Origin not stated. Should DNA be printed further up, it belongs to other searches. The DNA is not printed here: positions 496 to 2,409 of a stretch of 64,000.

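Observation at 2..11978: Five-gene translationally coupled operon: MoxR-like AAA+ ATPase, two unknown proteins, a micro-ORF and a 2470-aa membrane-anchored repeat protein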

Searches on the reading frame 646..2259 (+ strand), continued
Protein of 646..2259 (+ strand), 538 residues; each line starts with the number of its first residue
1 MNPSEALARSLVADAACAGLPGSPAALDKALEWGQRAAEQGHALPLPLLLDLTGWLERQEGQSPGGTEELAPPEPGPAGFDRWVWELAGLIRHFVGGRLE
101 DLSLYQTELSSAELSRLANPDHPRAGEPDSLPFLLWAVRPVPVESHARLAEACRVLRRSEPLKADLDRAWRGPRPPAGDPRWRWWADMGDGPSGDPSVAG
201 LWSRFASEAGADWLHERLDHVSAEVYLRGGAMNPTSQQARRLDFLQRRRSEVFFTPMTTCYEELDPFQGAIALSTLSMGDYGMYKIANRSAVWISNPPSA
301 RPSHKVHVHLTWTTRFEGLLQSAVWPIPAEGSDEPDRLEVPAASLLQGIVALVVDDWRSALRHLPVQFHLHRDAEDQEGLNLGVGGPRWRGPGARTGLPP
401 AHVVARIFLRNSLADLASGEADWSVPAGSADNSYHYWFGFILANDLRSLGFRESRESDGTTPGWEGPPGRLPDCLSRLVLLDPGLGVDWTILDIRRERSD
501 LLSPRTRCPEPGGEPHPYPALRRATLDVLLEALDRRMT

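Call 132: search_protein_families(library=pfam, proteins=[L020:14249-21610:+, L023:14501-21679:+, L004:13939-21345:+, L023:11793-13835:+, L020:11740-13725:+, L023:3847-5304:+], max_evalue=1)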
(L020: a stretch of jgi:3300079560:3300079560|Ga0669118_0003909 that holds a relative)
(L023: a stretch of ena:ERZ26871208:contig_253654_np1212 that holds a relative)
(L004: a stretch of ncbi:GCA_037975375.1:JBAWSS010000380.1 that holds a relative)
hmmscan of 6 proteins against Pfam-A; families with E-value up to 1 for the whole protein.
L020:14249-21610:+ (2454 aa): 0 families

L023:14501-21679:+ (2393 aa): 0 families

L004:13939-21345:+ (2469 aa): 0 families

L023:11793-13835:+ (681 aa): 6 families
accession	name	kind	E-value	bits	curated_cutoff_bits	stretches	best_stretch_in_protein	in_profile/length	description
PF20993.2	CENPH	-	0.017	15.7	27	1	583-675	88-173/175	CENPH protein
PF24465.1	Tri-helical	-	0.095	13.6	27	0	101-153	27-78/85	Tri-helical domain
PF09787.14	Golgin_A5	-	0.26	11.2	31.7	1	622-672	140-190/305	Golgin subfamily A member 5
PF16526.10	CLZ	-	0.62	10.9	26.7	0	574-614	19-59/71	C-terminal leucine zipper domain of cyclic nucleotide-gated channels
PF13317.11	DUF4088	-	0.62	10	23.8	0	548-633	115-202/227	Protein of unknown function (DUF4088)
PF15188.11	CCDC-167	-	0.65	10.7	27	0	296-326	29-59/84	Coiled-coil domain-containing protein 167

L020:11740-13725:+ (662 aa): 6 families
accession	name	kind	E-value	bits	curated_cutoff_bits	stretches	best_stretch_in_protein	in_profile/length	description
PF24611.2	Spectrin_Anc-1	-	0.053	14.2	33.2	1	580-645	4-69/115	Nuclear anchorage protein 1, spectrin-like repeat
PF04108.17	ATG17_like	-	0.062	13.2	43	0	548-599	140-196/355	Autophagy protein ATG17-like domain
PF02050.21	FliJ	-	0.12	13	28.4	1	541-597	44-100/123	Flagellar FliJ protein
PF03715.18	Noc2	-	0.13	11.8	29.9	1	537-596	225-284/298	Noc2p family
PF18052.6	Rx_N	-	0.43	11.2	27.7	0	555-597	3-45/93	Rx N-terminal domain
PF04102.17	SlyX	-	0.96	10.6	30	0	555-591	16-52/67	SlyX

L023:3847-5304:+ (486 aa): 0 families

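Call 135: search_protein_families(library=padloc, proteins=[L002:8649-9998:+, L002:6928-8586:+, L020:3-2399:+], max_evalue=0.001)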
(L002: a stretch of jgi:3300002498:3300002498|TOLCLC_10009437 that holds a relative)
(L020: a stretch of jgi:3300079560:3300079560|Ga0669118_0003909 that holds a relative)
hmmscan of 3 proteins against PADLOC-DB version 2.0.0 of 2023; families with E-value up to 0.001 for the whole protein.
L002:8649-9998:+ (450 aa): 0 families

L002:6928-8586:+ (553 aa): 0 families

L020:3-2399:+ (799 aa): 23 families
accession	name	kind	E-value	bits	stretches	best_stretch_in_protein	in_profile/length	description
PDLC03920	MkoA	-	1.1e-16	58.3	1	55-251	84-282/1112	-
PDLC04053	PD-T4-6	-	9.3e-11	39.7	1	90-246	111-271/311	-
PDLC02196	IetA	-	2.1e-10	38.6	1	554-693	115-250/374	-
PDLC04232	IetA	-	3.4e-10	37.9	1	562-698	117-249/330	-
PDLC04042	PD-T4-6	-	1.1e-09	36.4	1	98-248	118-274/292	-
PDLC04057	PD-T4-6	-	2.6e-09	34.6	1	150-228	175-251/443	-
PDLC04231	IetA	-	4.4e-09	34.5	1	546-692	102-244/262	-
PDLC04138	mad6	-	1.1e-08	32.5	1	166-243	236-310/659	mads_6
PDLC04047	PD-T4-6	-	6.4e-08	30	1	95-222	117-247/327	-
PDLC02195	IetA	-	7.5e-08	30.1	1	554-693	130-265/395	-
PDLC04054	PD-T4-6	-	1.4e-07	29.3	1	89-245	111-272/347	-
PDLC04043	PD-T4-6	-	1.6e-07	28.7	1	149-225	180-255/452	-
PDLC04041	PD-T4-6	-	2.6e-07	28.2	1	98-228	138-274/443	-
PDLC04039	PD-T4-6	-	8.2e-07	26.4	1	148-227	178-255/458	-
PDLC04052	PD-T4-6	-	2.3e-06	25.1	1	149-227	180-256/496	-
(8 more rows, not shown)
